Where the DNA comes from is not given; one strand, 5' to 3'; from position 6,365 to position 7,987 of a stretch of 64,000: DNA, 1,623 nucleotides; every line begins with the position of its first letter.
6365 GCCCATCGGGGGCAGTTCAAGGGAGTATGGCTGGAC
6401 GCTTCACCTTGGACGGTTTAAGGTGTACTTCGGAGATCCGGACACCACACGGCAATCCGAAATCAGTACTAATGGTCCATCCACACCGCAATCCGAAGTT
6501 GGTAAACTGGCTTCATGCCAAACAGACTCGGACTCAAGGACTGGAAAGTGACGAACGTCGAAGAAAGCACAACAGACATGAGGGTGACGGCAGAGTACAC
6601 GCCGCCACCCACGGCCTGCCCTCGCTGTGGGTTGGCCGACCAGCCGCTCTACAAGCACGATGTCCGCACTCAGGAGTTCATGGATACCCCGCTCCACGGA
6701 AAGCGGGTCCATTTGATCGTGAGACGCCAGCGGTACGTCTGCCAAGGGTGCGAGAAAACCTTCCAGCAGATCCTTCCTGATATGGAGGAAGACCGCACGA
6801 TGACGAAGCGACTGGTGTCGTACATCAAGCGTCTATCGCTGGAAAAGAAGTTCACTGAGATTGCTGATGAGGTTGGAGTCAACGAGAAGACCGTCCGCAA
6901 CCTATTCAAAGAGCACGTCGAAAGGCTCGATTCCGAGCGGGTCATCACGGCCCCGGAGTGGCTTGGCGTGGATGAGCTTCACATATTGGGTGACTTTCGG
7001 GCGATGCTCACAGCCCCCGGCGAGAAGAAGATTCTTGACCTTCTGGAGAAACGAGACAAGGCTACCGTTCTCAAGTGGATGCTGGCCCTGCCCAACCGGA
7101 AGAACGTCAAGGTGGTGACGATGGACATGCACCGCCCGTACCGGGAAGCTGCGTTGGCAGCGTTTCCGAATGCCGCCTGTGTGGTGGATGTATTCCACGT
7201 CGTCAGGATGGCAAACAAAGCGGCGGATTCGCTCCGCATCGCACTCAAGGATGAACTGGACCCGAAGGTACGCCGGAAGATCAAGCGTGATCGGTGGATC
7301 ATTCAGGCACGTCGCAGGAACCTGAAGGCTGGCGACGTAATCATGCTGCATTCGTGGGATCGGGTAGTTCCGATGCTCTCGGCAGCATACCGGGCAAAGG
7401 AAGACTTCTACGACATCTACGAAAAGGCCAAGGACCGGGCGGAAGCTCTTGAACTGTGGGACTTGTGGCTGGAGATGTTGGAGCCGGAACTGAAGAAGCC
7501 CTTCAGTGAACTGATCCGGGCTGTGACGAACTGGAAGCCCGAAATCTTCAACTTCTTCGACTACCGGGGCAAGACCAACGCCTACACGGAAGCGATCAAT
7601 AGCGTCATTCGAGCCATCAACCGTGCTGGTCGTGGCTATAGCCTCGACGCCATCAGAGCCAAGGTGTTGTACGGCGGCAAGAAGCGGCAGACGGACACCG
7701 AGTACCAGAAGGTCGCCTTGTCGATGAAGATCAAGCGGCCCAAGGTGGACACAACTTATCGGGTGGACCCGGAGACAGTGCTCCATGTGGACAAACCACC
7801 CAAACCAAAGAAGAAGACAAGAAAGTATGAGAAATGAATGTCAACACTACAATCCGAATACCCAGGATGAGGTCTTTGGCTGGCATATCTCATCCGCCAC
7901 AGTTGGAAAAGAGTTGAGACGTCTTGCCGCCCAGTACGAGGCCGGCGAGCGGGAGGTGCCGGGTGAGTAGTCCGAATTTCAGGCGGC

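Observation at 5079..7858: Lower-GC island with an intact ISL3 transposase and six copies of a 15-bp motif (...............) instead of canonical IS ends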

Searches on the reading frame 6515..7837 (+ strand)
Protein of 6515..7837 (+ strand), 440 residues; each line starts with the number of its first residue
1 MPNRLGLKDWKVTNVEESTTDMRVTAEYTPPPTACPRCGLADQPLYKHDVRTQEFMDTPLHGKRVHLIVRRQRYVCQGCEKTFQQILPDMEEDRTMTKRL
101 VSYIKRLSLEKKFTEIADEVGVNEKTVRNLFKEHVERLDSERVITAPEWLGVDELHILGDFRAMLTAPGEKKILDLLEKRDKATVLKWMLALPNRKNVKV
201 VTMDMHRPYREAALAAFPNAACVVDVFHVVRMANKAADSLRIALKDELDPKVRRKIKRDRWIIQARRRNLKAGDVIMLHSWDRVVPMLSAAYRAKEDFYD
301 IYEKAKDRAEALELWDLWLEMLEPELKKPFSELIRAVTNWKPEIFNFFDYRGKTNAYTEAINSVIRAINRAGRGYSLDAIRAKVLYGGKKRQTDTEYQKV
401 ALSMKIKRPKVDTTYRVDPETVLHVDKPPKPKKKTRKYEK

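Call 7: search_protein_families(library=pfam, proteins=[window:6515-7837:+], max_evalue=0.01)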
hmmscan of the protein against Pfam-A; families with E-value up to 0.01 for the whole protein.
window:6515-7837:+ (440 aa): 3 families
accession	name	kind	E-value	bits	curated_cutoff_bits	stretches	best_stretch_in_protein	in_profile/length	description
PF01610.23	DDE_Tnp_ISL3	-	3.5e-52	178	23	1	150-381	1-237/240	Transposase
PF14690.11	Zn_ribbon_ISL3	-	1.3e-12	48.4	25.5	1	32-79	2-47/47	zinc-finger of transposase IS204/IS1001/IS1096/IS1165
PF13542.12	HTH_Tnp_ISL3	-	5.3e-06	26.2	27.4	1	86-135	2-51/51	Helix-turn-helix domain of transposase family ISL3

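Call 10: find_encoding_contigs(protein=window:6515-7837:+, flank=6000, max_places=10)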
Protein window:6515-7837:+ (440 aa): 2 contigs read that carry it; 1 place shown.
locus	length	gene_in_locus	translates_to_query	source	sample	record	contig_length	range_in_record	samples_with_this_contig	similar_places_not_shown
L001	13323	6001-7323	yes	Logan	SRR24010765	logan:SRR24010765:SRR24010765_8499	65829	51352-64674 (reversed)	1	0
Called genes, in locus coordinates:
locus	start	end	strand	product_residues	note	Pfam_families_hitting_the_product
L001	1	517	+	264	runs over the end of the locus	-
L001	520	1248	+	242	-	-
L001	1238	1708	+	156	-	-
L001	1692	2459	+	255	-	-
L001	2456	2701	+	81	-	-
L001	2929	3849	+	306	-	PF07505:DUF5131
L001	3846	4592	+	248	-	-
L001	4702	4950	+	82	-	-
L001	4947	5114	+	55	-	-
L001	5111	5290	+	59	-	-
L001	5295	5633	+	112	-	-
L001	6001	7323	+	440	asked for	PF14690:Zn_ribbon_ISL3, PF13542:HTH_Tnp_ISL3 (weak), PF01610:DDE_Tnp_ISL3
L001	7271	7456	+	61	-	-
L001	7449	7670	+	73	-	-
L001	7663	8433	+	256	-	-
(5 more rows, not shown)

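Call 12: find_homologous_proteins(query=window:6515-7837:+, max_evalue=1e-20)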
Query window:6515-7837:+ (440 aa): 424 proteins with E <= 1e-20 among 6854 candidates; the best 120 are listed.
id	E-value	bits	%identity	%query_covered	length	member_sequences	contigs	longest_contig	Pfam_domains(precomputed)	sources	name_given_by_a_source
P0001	1.8e-295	998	100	100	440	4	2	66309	PF14690.12,PF01610.24,PF13542.13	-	-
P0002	7.2e-268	907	90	100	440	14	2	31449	PF14690.12,PF01610.24,PF13542.13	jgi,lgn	jgi:transposase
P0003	1.8e-238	810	81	99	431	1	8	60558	PF14690.12,PF01610.24,PF13542.13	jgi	jgi:transposase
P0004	1.9e-236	803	80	100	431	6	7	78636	PF14690.12,PF01610.24,PF13542.13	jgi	jgi:transposase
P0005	3.2e-236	802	80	99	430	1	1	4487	PF14690.12,PF01610.24,PF13542.13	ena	-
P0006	1.6e-233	793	80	98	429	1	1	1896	PF14690.12,PF01610.24,PF13542.13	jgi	jgi:transposase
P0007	3.2e-228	776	79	98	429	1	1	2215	PF14690.12,PF01610.24,PF13542.13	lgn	-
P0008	5.6e-228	775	77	100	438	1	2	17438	PF14690.12,PF01610.24,PF13542.13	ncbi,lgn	-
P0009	1.6e-227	774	79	98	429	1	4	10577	PF14690.12,PF01610.24,PF13542.13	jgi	jgi:transposase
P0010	4.2e-227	772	77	100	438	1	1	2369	PF14690.12,PF01610.24,PF13542.13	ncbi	-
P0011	7.8e-226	768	77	100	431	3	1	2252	PF14690.12,PF01610.24,PF13542.13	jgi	jgi:transposase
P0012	1.2e-224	764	83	90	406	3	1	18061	PF14690.12,PF01610.24,PF13542.13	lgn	-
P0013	5.2e-224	762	84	90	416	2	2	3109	PF14690.12,PF01610.24,PF13542.13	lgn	-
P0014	1.5e-219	747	78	96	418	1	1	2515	PF14690.12,PF01610.24,PF13542.13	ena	-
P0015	2.1e-216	737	77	96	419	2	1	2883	PF14690.12,PF01610.24,PF13542.13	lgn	-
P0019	3.7e-198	677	70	98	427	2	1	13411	PF14690.12,PF01610.24,PF13542.13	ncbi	-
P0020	1.5e-191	655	66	99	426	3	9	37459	PF14690.12,PF01610.24,PF13542.13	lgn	-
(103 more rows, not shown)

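Call 13: find_encoding_contigs(protein=P0002, flank=5000, max_places=6)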
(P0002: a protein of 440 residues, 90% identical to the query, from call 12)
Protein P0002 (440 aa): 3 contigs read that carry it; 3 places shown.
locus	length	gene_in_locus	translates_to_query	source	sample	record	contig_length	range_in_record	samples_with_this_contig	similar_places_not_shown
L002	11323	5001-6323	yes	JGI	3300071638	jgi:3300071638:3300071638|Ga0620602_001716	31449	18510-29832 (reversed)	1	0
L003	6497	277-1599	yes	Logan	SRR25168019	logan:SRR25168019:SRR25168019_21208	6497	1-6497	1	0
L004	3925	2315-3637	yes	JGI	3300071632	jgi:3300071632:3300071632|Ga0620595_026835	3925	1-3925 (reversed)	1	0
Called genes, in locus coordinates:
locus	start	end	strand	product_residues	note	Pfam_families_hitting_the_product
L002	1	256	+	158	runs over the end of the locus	-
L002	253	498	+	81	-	-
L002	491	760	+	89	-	-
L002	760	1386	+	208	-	-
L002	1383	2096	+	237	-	-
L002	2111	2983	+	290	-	PF03837:RecT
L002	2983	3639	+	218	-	-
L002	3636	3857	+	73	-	-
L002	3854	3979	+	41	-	-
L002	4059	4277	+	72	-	-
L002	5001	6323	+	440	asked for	PF14690:Zn_ribbon_ISL3, PF13542:HTH_Tnp_ISL3 (weak), PF01610:DDE_Tnp_ISL3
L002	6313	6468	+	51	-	-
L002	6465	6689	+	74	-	-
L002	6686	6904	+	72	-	-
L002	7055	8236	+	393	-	PF00589:Phage_integrase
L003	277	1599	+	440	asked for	PF14690:Zn_ribbon_ISL3, PF13542:HTH_Tnp_ISL3 (weak), PF01610:DDE_Tnp_ISL3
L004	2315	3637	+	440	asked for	PF14690:Zn_ribbon_ISL3, PF13542:HTH_Tnp_ISL3 (weak), PF01610:DDE_Tnp_ISL3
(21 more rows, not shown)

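Call 14: find_encoding_contigs(protein=P0003, flank=5000, max_places=8)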
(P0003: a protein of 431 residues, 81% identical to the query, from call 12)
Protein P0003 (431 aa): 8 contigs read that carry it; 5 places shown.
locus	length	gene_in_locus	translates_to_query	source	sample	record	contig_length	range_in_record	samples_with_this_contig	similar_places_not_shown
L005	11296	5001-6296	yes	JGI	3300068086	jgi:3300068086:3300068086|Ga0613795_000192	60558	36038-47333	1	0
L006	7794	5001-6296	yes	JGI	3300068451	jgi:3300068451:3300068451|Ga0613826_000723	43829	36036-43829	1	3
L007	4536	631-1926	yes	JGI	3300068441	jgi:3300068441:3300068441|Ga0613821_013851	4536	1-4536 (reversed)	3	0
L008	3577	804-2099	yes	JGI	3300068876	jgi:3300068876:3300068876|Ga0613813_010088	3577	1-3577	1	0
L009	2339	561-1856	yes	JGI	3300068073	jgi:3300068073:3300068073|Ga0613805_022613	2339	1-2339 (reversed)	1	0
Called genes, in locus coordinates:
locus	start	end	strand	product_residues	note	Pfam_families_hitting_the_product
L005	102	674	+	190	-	-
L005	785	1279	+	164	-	-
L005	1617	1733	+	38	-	-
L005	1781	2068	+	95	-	-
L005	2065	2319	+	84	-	-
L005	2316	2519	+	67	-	-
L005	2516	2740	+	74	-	-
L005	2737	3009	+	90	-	-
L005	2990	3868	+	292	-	PF13479:AAA_24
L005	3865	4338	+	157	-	-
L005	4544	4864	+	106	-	-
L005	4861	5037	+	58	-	-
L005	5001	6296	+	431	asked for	PF14690:Zn_ribbon_ISL3, PF13542:HTH_Tnp_ISL3, PF01610:DDE_Tnp_ISL3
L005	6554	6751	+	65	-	-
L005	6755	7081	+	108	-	-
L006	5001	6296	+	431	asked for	PF14690:Zn_ribbon_ISL3, PF13542:HTH_Tnp_ISL3, PF01610:DDE_Tnp_ISL3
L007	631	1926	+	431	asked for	PF14690:Zn_ribbon_ISL3, PF13542:HTH_Tnp_ISL3, PF01610:DDE_Tnp_ISL3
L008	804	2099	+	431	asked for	PF14690:Zn_ribbon_ISL3, PF13542:HTH_Tnp_ISL3, PF01610:DDE_Tnp_ISL3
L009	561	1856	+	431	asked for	PF14690:Zn_ribbon_ISL3, PF13542:HTH_Tnp_ISL3, PF01610:DDE_Tnp_ISL3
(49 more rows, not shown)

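Call 15: find_encoding_contigs(protein=P0004, flank=5000, max_places=8)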
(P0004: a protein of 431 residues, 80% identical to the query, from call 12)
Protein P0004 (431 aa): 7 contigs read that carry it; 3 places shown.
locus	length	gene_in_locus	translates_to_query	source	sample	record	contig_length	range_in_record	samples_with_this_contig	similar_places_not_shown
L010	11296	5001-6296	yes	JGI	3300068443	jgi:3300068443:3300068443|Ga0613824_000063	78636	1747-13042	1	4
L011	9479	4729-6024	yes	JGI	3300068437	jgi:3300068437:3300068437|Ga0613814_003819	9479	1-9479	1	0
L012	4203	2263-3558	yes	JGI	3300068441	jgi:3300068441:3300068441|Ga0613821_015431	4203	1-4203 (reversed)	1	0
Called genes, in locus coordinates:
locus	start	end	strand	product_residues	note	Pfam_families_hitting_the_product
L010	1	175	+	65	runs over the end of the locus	-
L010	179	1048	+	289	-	PF13479:AAA_24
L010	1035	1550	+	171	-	PF05565:Sipho_Gp157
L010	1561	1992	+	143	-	PF00436:SSB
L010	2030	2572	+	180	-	-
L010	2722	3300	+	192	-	-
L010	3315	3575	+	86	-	-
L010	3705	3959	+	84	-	-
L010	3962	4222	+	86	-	-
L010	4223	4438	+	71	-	-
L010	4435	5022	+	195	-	-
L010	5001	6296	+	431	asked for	PF14690:Zn_ribbon_ISL3, PF13542:HTH_Tnp_ISL3, PF01610:DDE_Tnp_ISL3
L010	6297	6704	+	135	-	-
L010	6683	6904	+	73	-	-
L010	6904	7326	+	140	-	-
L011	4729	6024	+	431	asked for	PF14690:Zn_ribbon_ISL3, PF13542:HTH_Tnp_ISL3, PF01610:DDE_Tnp_ISL3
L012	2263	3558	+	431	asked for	PF14690:Zn_ribbon_ISL3, PF13542:HTH_Tnp_ISL3, PF01610:DDE_Tnp_ISL3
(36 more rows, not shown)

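Call 20: find_related_loci(query=window:6515-7837:+, collection=viral_contigs, flank=5000)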
Query window:6515-7837:+ (440 aa) in viral_contigs; peptide patterns used: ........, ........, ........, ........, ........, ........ (x = any residue, [..] = any of these).
2 stretches matched a pattern; 1 encode a relative of the query (tblastn E <= 1e-3); 1 distinct loci.
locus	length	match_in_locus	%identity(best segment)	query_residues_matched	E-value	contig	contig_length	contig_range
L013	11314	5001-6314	35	5-436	9e-66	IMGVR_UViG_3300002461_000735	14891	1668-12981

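Call 22: find_related_loci(query=A1, collection=genome_contigs, flank=5000)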
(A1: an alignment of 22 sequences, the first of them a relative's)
Query A1 (440 aa) in genome_contigs; peptide patterns used: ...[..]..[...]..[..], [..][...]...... (x = any residue, [..] = any of these).
527 stretches matched a pattern; 465 encode a relative of the query (tblastn E <= 1e-3); the best 80 are kept; 80 distinct loci.
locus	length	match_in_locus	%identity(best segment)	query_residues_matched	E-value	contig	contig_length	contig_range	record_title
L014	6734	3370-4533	51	1-390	7e-130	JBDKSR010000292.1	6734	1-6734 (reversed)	MAG: Bryobacteraceae bacterium isolate 6_bin.226 c_000000508484, whole genome shotgun sequence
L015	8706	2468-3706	42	3-412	6e-108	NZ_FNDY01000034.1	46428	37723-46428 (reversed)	Paenibacillus naphthalenovorans strain PR-N1, whole genome shotgun sequence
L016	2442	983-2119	45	5-387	9e-113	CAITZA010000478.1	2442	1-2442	MAG: uncultured Desulfomonile sp. isolate LaPlata_bin-3022 genome assembly, contig: bin-3022:478/497, whole genome shotg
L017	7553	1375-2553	45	5-399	2e-107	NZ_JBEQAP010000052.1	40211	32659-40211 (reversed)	MAG: Cohnella sp. isolate 03V1_S199.semibin_refined.110_sub NODE_704_length_40211_cov_3.289492, whole genome shotgun seq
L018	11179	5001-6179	44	5-399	3e-106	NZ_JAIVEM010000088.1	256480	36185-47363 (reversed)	Paenibacillus sp. BJ-4 C867, whole genome shotgun sequence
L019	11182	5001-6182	43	5-399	6e-106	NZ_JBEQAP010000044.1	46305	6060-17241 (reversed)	MAG: Cohnella sp. isolate 03V1_S199.semibin_refined.110_sub NODE_589_length_46305_cov_2.561198, whole genome shotgun seq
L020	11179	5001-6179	44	5-399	2e-105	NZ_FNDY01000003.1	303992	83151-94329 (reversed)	Paenibacillus naphthalenovorans strain PR-N1, whole genome shotgun sequence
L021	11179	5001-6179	44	5-399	2e-105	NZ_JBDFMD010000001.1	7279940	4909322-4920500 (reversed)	Paenibacillus sp. 1P07SE 1, whole genome shotgun sequence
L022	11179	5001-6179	44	5-399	2e-105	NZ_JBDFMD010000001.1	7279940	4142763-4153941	Paenibacillus sp. 1P07SE 1, whole genome shotgun sequence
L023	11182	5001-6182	43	3-398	6e-105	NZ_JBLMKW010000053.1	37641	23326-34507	Paenibacillus azoreducens strain KCTC 3829 53, whole genome shotgun sequence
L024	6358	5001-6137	43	5-386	2e-103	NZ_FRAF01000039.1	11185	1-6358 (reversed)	Alicyclobacillus tolerans strain USBA-GBX-503, whole genome shotgun sequence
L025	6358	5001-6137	43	5-386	2e-103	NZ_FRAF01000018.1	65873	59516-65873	Alicyclobacillus tolerans strain USBA-GBX-503, whole genome shotgun sequence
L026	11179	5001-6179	43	5-399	1e-103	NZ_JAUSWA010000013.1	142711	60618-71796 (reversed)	Paenibacillus brasilensis strain DSM 14914 Ga0480240_13, whole genome shotgun sequence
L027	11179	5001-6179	43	5-399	5e-103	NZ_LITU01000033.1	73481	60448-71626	Paenibacillus xylanivorans strain A59 contig_148, whole genome shotgun sequence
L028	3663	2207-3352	43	1-386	2e-104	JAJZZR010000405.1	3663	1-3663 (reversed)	MAG: Proteobacteria bacterium isolate TL2-1.bin3 NODE_12950_length_3663_cov_1.085407, whole genome shotgun sequence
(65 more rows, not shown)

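Call 30: search_dna_similar(query=window:6515-7837:+, collection=plasmids, mode=protein, max_rows=15)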
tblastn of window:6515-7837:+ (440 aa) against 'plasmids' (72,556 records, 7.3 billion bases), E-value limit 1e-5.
Records with a match: 3371; places in all: 4660; records where one place covers at least 80% of the query: 1267.
Best place of each record, by identity: <60% 3371.
By first word of the organism name: Klebsiella 1540; Enterococcus 807; Enterobacter 108; Escherichia 94; Acinetobacter 60; Lactiplantibacillus 53; Pseudomonas 49; Staphylococcus 43; Streptomyces 39; Citrobacter 36; and 117 more.
By predicted mobility (MOB-suite, as given by PLSDB): conjugative 2000; non-mobilizable 828; mobilizable 543.
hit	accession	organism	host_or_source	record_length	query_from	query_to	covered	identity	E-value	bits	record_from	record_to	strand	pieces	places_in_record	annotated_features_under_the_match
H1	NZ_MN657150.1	Planococcus sp. (in: firmicutes)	-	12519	5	399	90%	43.8%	4e-98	328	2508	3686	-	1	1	ISL3 family transposase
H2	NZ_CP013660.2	Planococcus kocurii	cell culture,fish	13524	5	399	90%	43.8%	4e-98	328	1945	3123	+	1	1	ISL3 family transposase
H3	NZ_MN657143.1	Planococcus sp. (in: firmicutes)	-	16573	5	399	90%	43.8%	4e-98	328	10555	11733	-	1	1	ISL3 family transposase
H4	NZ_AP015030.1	Pseudomonas putida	-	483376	3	386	87%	43.8%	1e-91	310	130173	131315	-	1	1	ISL3 family transposase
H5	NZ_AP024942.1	Aeromonas caviae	-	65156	1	386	88%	43.2%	9e-93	313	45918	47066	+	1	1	ISL3 family transposase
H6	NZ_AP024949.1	Aeromonas caviae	-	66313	1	386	88%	43.2%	9e-93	313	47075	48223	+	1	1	ISL3 family transposase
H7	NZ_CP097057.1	Enterococcus faecalis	whole organism,pet food (BARF)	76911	1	389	88%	42.5%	1e-88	301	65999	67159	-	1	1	ISL3 family transposase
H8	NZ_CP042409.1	Lactococcus lactis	cell culture,kimchi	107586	1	389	88%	42.3%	2e-90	307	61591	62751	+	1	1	ISL3 family transposase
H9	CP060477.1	Xanthomonas citri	Citrus,Cell culture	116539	1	386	88%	42.6%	9e-90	305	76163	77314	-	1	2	ISL3 family transposase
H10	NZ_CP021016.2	Xanthomonas citri pv. phaseoli var. fuscans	Phaseolus vulgaris,cell culture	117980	1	386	88%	42.6%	9e-90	305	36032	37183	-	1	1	ISL3 family transposase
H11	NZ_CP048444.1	Burkholderia multivorans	Homo sapiens,sputum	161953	1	386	88%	42.6%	4e-89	303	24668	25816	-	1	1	ISL3 family transposase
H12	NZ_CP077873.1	Staphylococcus aureus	Homo sapiens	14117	1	389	88%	42.3%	1e-87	299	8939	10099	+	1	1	ISL3 family transposase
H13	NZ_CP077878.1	Staphylococcus aureus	Homo sapiens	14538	1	389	88%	42.3%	1e-87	299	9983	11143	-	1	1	ISL3 family transposase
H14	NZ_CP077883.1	Staphylococcus aureus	Homo sapiens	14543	1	389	88%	42.3%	1e-87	299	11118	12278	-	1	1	ISL3 family transposase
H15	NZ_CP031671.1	Staphylococcus aureus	Homo sapiens,Microbe,blood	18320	1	389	88%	42.3%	1e-87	299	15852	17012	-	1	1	ISL3 family transposase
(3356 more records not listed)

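Call 32: find_encoding_contigs(protein=P0008, flank=6000, max_places=4)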
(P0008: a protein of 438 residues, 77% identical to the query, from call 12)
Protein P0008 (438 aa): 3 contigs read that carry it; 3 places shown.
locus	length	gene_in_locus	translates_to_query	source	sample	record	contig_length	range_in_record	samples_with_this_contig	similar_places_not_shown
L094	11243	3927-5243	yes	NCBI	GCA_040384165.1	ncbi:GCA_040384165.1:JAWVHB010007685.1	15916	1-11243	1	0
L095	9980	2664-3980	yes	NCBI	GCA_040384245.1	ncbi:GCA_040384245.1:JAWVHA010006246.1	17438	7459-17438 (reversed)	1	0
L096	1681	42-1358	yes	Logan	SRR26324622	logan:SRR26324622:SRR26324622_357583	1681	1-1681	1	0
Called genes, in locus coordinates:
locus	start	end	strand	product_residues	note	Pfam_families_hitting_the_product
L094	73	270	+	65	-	-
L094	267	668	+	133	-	PF06356:DUF1064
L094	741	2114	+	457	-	PF00271:Helicase_C (faint)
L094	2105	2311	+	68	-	-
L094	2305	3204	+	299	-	PF01555:N6_N4_Mtase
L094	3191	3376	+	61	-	-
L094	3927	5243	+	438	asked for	PF14690:Zn_ribbon_ISL3, PF13542:HTH_Tnp_ISL3 (weak), PF01610:DDE_Tnp_ISL3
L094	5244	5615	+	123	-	-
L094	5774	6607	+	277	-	-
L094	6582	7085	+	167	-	-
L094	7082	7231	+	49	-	-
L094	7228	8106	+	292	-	-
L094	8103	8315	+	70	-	-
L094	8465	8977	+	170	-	PF20901:Sf6_terminase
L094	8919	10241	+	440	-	PF03237:Terminase_6N, PF17289:Terminase_6C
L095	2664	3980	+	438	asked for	PF14690:Zn_ribbon_ISL3, PF13542:HTH_Tnp_ISL3 (weak), PF01610:DDE_Tnp_ISL3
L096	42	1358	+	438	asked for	PF14690:Zn_ribbon_ISL3, PF13542:HTH_Tnp_ISL3 (weak), PF01610:DDE_Tnp_ISL3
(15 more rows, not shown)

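Call 33: find_encoding_contigs(protein=P0020, flank=6000, max_places=8)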
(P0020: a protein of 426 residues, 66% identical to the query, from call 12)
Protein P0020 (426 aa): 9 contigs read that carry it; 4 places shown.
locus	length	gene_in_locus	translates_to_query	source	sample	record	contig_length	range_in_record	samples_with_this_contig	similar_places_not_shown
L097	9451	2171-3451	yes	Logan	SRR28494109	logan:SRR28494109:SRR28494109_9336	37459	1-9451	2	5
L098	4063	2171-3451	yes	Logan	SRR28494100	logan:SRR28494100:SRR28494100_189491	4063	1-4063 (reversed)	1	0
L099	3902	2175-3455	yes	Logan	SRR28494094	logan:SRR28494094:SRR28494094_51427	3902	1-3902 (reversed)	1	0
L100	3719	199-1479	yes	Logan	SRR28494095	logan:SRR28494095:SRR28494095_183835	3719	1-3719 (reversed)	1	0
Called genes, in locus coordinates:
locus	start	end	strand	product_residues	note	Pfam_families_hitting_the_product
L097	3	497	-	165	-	?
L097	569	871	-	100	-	-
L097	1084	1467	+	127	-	PF24746:DUF7694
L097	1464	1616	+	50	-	-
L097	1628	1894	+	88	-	-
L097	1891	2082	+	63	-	-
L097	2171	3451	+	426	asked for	PF14690:Zn_ribbon_ISL3, PF13542:HTH_Tnp_ISL3, PF01610:DDE_Tnp_ISL3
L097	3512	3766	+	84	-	-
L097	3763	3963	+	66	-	-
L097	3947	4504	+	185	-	-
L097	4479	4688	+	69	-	-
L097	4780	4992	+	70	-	-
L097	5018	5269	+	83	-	-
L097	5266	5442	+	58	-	-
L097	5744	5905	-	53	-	-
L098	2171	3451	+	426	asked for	PF14690:Zn_ribbon_ISL3, PF13542:HTH_Tnp_ISL3, PF01610:DDE_Tnp_ISL3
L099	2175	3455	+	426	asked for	PF14690:Zn_ribbon_ISL3, PF13542:HTH_Tnp_ISL3, PF01610:DDE_Tnp_ISL3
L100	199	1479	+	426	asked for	PF14690:Zn_ribbon_ISL3, PF13542:HTH_Tnp_ISL3, PF01610:DDE_Tnp_ISL3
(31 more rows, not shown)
